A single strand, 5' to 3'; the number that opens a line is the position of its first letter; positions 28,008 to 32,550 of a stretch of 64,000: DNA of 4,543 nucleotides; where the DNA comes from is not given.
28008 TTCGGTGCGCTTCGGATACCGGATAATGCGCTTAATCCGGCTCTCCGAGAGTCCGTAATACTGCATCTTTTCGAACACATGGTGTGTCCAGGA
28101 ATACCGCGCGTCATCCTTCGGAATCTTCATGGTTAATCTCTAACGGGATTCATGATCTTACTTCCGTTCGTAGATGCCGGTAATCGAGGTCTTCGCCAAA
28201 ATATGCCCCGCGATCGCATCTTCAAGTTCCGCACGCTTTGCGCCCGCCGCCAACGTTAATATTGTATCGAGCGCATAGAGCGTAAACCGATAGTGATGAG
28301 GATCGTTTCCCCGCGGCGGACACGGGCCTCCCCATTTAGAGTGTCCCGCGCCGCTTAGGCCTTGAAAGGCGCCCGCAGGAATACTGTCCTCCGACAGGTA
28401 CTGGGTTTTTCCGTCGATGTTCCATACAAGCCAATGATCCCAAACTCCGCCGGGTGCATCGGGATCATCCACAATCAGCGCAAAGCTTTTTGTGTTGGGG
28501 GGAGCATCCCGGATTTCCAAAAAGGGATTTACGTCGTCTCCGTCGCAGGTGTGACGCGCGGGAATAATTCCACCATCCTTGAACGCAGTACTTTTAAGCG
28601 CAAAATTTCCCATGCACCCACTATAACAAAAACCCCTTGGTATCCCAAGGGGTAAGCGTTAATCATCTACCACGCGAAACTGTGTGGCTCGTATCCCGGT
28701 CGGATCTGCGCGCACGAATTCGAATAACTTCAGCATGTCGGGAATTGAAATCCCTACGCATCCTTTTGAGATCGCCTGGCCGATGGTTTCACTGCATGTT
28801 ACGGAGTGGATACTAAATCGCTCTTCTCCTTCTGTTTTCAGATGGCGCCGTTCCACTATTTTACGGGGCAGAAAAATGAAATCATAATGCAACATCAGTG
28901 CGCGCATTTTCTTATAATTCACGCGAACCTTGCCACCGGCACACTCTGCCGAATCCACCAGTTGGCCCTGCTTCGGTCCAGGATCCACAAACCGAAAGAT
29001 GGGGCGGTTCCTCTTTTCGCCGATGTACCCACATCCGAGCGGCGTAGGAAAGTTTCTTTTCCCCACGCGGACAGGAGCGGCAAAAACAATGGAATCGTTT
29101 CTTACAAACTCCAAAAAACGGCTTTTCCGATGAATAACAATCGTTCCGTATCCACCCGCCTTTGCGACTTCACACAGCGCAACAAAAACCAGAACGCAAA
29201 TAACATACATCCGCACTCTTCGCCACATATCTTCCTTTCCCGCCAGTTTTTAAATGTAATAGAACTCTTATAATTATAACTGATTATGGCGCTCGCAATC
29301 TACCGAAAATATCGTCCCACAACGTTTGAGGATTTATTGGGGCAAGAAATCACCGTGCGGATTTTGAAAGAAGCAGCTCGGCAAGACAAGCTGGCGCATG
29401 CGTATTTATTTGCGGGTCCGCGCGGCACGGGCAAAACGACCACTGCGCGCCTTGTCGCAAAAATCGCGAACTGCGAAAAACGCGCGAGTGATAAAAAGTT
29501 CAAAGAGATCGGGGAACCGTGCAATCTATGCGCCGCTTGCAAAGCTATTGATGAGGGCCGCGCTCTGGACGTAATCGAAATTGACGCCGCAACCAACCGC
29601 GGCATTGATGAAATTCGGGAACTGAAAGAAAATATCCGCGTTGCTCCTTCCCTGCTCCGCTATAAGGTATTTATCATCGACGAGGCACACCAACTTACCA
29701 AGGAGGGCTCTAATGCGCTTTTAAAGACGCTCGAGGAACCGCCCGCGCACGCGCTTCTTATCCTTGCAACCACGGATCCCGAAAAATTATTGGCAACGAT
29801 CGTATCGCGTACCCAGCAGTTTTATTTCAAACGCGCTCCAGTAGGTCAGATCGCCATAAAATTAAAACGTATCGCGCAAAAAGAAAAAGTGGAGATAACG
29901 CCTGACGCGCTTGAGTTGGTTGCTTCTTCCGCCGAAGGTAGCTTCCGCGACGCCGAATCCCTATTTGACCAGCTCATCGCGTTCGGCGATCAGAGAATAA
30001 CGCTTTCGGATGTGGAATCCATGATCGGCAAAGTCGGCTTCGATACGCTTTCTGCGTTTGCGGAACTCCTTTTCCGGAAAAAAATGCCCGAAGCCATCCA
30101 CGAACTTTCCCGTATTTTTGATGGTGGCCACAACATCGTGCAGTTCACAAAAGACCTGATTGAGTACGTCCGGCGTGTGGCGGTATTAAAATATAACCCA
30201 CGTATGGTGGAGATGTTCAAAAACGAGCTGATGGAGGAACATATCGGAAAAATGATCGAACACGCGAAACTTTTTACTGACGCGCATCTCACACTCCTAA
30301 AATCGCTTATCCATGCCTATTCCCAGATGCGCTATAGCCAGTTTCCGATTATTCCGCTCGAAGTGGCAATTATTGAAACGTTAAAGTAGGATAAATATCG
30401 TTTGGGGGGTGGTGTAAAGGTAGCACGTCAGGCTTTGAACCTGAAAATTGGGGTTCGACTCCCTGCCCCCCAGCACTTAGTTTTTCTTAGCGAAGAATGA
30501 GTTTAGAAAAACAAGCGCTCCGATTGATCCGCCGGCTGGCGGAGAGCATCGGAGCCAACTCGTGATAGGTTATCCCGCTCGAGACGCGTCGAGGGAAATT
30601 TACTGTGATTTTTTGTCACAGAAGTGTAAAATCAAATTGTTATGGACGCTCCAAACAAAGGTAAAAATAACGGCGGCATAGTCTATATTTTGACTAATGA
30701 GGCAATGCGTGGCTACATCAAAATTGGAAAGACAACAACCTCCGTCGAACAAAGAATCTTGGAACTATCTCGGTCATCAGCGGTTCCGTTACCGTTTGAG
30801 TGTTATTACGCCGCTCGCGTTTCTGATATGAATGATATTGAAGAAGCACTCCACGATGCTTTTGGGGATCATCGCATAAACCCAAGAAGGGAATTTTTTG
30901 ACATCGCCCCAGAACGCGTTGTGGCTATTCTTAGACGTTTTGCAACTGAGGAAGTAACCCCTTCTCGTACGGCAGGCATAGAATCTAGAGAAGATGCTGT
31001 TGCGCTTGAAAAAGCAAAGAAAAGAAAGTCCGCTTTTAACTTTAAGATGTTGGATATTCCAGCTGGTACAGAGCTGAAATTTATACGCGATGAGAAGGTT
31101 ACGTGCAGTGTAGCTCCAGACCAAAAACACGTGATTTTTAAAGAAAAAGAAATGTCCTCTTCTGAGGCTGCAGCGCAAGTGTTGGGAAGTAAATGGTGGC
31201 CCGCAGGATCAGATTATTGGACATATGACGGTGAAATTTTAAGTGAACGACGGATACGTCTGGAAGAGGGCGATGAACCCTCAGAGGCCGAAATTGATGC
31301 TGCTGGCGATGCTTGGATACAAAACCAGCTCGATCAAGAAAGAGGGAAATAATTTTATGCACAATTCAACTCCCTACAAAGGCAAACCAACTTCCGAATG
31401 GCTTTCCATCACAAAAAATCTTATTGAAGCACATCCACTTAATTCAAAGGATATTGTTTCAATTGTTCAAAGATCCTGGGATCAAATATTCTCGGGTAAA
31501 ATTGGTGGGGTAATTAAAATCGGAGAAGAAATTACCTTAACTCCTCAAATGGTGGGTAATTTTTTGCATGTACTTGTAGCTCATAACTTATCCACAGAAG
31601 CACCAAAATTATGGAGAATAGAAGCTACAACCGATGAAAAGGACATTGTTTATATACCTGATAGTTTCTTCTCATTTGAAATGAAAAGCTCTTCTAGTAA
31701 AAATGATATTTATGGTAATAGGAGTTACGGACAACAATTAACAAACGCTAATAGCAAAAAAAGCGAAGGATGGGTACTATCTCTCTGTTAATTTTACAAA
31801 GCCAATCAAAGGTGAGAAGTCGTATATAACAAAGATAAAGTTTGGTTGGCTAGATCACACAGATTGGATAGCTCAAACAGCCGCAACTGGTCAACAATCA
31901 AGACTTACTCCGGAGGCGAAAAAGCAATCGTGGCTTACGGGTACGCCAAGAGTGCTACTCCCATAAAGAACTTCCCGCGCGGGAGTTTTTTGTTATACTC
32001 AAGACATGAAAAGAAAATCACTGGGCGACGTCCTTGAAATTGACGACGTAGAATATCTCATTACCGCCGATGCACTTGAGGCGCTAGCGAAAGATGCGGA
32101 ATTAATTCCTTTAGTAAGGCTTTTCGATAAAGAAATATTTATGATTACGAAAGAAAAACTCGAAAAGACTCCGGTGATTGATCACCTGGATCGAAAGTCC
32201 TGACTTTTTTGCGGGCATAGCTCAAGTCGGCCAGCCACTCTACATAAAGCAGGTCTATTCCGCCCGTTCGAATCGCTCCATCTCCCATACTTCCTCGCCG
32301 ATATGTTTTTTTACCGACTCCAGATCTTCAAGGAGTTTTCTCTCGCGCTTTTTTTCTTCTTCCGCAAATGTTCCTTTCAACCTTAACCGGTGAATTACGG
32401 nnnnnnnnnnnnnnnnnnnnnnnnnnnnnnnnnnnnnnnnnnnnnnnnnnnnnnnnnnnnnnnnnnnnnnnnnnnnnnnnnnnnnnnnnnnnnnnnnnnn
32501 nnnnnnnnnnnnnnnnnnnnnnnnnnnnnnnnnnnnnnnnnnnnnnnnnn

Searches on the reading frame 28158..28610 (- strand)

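Call 37: search_protein_families(library=pfam, max_evalue=0.001, proteins=[window:28158-28610:-])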
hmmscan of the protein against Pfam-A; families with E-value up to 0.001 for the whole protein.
window:28158-28610:- (150 aa): 1 family
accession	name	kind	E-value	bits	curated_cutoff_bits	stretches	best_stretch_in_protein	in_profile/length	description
PF01161.25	PBP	-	1.2e-37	129.7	24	1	16-147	2-135/135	Phosphatidylethanolamine-binding protein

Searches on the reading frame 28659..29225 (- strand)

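Call 37: search_protein_families(library=pfam, max_evalue=0.001, proteins=[window:28659-29225:-])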
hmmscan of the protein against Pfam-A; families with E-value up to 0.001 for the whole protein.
window:28659-29225:- (188 aa): 1 family
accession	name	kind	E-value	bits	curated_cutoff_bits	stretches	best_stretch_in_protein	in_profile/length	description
PF03734.19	YkuD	-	1.3e-11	45.7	23.4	1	28-173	3-140/146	L,D-transpeptidase catalytic domain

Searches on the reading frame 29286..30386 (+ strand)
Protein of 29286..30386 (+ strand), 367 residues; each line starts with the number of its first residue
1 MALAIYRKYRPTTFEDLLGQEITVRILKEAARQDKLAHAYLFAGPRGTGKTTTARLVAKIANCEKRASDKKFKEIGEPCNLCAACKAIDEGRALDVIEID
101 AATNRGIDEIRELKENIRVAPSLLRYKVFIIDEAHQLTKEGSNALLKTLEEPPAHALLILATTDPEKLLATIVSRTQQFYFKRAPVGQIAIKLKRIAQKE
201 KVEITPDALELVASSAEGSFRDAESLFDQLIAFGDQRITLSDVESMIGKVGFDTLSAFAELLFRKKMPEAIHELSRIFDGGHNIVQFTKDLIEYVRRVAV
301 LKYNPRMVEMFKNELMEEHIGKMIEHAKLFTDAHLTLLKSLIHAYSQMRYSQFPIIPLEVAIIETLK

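Call 55: find_homologous_proteins(query=window:29286-30386:+, max_evalue=1e-60)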
Query window:29286-30386:+ (367 aa): 7493 proteins with E <= 1e-60 among 8000 candidates; the best 120 are listed.
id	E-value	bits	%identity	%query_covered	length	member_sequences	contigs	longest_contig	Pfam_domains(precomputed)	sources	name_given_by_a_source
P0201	1.6e-215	733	91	100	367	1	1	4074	PF12169.14,PF00004.36,PF13401.13,PF22608.3,PF05496.19,PF13177.13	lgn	-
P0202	6.8e-175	599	75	100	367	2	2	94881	PF12169.14,PF13604.13,PF00004.36,PF13401.13,PF22608.3,PF05496.19,PF13177.13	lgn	-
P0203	1.2e-172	592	74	100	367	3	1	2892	PF12169.14,PF00004.36,PF13401.13,PF22608.3,PF05496.19,PF13177.13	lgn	-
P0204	9.1e-168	576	70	100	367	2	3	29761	PF12169.14,PF00004.36,PF13401.13,PF22608.3,PF05496.19,PF13177.13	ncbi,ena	-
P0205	2.6e-167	574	70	100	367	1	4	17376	PF12169.14,PF00004.36,PF13401.13,PF22608.3,PF05496.19,PF13177.13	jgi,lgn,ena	-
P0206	3.0e-167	574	71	100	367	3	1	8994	PF12169.14,PF00004.36,PF13401.13,PF22608.3,PF05496.19,PF13177.13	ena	-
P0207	3.1e-165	567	71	100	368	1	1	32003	PF12169.14,PF00004.36,PF13401.13,PF22608.3,PF05496.19,PF13177.13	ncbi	-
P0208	6.0e-165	566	70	100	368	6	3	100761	PF12169.14,PF00004.36,PF13401.13,PF22608.3,PF05496.19,PF13177.13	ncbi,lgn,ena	-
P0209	1.9e-163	562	69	100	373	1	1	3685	PF12169.14,PF00004.36,PF13401.13,PF22608.3,PF05496.19,PF13177.13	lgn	-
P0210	3.9e-162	557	69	100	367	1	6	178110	PF12169.14,PF00004.36,PF13401.13,PF22608.3,PF05496.19,PF13177.13,PF04851.22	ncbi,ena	-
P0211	4.4e-162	557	71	100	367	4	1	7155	PF12169.14,PF00004.36,PF13401.13,PF22608.3,PF05496.19,PF13177.13,PF04851.22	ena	-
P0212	5.4e-162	557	68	100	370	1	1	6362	PF12169.14,PF06068.20,PF13245.13,PF00004.36,PF13401.13,PF22608.3,PF05496.19,PF13177.13,PF04851.22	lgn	-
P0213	1.8e-161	555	68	100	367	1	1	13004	PF12169.14,PF13604.13,PF00004.36,PF13401.13,PF22608.3,PF05496.19,PF13177.13,PF07728.21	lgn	-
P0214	2.0e-161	555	69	100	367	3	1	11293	PF12169.14,PF00004.36,PF13401.13,PF22608.3,PF13177.13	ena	-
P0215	2.9e-161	554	69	100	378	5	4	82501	PF12169.14,PF00004.36,PF13401.13,PF22608.3,PF05496.19,PF13177.13,PF04851.22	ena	-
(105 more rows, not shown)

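Call 57: find_encoding_contigs(protein=P0201, flank=5000, max_places=3)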
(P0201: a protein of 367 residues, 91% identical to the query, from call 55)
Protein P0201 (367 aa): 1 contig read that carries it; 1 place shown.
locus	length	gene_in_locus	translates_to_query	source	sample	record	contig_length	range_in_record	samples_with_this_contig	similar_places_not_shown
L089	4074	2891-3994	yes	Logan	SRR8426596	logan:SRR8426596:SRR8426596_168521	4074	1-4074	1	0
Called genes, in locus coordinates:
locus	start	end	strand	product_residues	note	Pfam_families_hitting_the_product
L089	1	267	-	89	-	?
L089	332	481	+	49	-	-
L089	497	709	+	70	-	-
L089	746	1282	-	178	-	-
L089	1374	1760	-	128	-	-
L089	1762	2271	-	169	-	PF01161:PBP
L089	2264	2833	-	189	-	PF03734:YkuD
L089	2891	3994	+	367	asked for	PF05496:RuvB_N (faint), PF13177:DNA_pol3_delta2, PF13401:AAA_22 (faint), PF00004:AAA, PF22608:DNAX_ATPase_lid, PF12169:DNA_pol3_gamma3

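Call 58: find_encoding_contigs(protein=P0202, flank=6000, max_places=3)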
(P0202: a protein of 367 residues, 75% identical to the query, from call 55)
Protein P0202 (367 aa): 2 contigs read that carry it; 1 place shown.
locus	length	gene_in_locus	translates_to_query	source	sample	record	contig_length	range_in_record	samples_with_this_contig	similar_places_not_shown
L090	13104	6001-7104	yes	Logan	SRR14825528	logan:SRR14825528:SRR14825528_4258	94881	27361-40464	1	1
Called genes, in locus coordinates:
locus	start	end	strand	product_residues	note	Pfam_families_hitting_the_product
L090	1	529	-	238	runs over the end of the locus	PF02616:SMC_ScpA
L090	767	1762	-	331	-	PF01926:MMR_HSR1, PF02421:FeoB_N, PF06071:YchF-GTPase_C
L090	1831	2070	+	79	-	-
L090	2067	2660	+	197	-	PF02698:DUF218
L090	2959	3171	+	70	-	-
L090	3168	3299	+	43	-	-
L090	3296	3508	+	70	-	-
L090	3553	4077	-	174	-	-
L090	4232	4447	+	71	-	-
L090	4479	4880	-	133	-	-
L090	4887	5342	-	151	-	PF01161:PBP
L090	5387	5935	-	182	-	PF03734:YkuD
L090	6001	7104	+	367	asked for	PF05496:RuvB_N (faint), PF13177:DNA_pol3_delta2, PF13604:AAA_30 (faint), PF13401:AAA_22, PF00004:AAA, PF22608:DNAX_ATPase_lid, PF12169:DNA_pol3_gamma3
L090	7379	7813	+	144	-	-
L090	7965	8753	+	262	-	PF13462:Thioredoxin_4, PF13098:Thioredoxin_2 (weak), PF01323:DSBA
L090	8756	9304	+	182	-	-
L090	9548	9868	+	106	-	-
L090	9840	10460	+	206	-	PF11303:DUF3105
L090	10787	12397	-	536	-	PF07732:Cu-oxidase_3, PF13473:Cupredoxin_1 (faint), PF00394:Cu-oxidase (weak), PF07731:Cu-oxidase_2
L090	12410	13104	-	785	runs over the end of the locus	PF19335:HMBD, PF00122:E1-E2_ATPase, PF00702:Hydrolase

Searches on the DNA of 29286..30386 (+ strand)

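Call 67: search_rna_families(sources=[L090, L014, L013], threshold=gathering)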
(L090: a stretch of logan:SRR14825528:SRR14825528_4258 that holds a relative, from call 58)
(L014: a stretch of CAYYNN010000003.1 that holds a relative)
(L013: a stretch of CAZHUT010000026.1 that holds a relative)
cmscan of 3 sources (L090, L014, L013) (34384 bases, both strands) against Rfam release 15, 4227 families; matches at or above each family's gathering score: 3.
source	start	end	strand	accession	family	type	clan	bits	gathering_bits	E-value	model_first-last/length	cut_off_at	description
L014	4080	4150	+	RF00005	tRNA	Gene; tRNA;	CL00001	62.6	29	1.8e-11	1-71/71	no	tRNA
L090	7128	7198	+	RF00005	tRNA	Gene; tRNA;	CL00001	61.7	29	3.3e-11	1-71/71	no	tRNA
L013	300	370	+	RF00005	tRNA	Gene; tRNA;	CL00001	52.7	29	9.9e-09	1-71/71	no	tRNA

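Call 69: search_rna_families(source=L090, start=7100, end=7480, threshold=evalue, max_evalue=10)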
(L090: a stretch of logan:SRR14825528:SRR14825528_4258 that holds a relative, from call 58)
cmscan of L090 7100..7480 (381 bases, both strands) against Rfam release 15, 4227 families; matches with E-value up to 10: 20.
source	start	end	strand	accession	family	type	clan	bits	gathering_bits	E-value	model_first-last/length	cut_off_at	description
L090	7128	7198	+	RF00005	tRNA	Gene; tRNA;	CL00001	61.7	29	3.6e-13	1-71/71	no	tRNA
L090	7295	7371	+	RF02351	psRNA14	Gene; sRNA;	-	27.1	60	0.014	1-84/84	no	Proteobacteria sRNA psRNA14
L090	7299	7380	-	RF02495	ohsC_RNA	Gene; antitoxin;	-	25.2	50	0.098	1-77/77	no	Oppression of Hydrophobic ORF by sRNA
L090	7297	7338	-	RF04157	MIR9486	Gene; miRNA;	-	22.1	100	0.039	1-119/119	no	MIR9486 microRNA precursor family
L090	7227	7289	+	RF00108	SNORD116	Gene; snRNA; snoRNA; CD-box;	-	21.2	35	0.26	1-92/92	no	Small nucleolar RNA SNORD116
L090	7297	7337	-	RF01896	mir-142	Gene; miRNA;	-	20.5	57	0.11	19-66/85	no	mir-142 microRNA precursor family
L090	7347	7433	-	RF00537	snoMe28S-Am2634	Gene; snRNA; snoRNA; CD-box;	-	19.4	50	1.1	1-97/97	no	Small nucleolar RNA Me28S-Am2634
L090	7299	7392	-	RF00106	RNAI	Gene; antisense;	-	19.1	47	0.28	1-102/102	no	RNAI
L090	7298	7382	-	RF02397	sau-5971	Gene; sRNA;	-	19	90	0.52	1-96/96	no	Staphylococcus sRNA sau-5971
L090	7298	7336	-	RF04134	MIR7504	Gene; miRNA;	-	18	83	1.7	1-124/124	no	MIR7504 microRNA precursor family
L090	7281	7335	+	RF02495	ohsC_RNA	Gene; antitoxin;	-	17.5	50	3.9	1-77/77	no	Oppression of Hydrophobic ORF by sRNA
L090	7301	7382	-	RF02693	psm_mec_RNA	Gene; sRNA;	-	17.4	85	6.7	1-143/143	no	psm_mec locus RNA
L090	7174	7190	+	RF01684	mascRNA-menRNA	Gene;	-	16.3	42.5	1.2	33-49/56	no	MALAT1-associated small cytoplasmic RNA/MEN beta RNA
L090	7267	7334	+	RF02618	SSRC34_2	Gene; sRNA;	-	16.2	48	4.2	1-125/125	no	Streptococcus sRNA 34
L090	7298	7336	+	RF04134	MIR7504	Gene; miRNA;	-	15.9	83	5.6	1-124/124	no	MIR7504 microRNA precursor family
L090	7292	7334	-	RF01461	rli24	Gene; sRNA;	-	15.3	100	2.5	1-158/158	no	Listeria sRNA rli22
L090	7284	7358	-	RF04079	MIR161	Gene; miRNA;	-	13.8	90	5.1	1-136/136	no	MIR161 microRNA precursor family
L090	7309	7342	+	RF00345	snoR1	Gene; snRNA; snoRNA; CD-box;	CL00066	13.7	49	4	1-93/93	no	Small nucleolar RNA snoR1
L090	7300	7337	-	RF00125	IS128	Gene; sRNA;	-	13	80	3.2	161-198/209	no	IS128 RNA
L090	7292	7428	+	RF02377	SurA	Gene; sRNA;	-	12.6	100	0.38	1-279/279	no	SurA sRNA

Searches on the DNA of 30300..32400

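Call 68: search_rna_families(source=window, start=30300, end=32400, threshold=evalue, max_evalue=1)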
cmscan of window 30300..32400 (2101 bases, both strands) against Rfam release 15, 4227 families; matches with E-value up to 1: 1.
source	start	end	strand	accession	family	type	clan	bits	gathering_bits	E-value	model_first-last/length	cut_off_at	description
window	30403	30473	+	RF00005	tRNA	Gene; tRNA;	CL00001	63.5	29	6.4e-13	1-71/71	no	tRNA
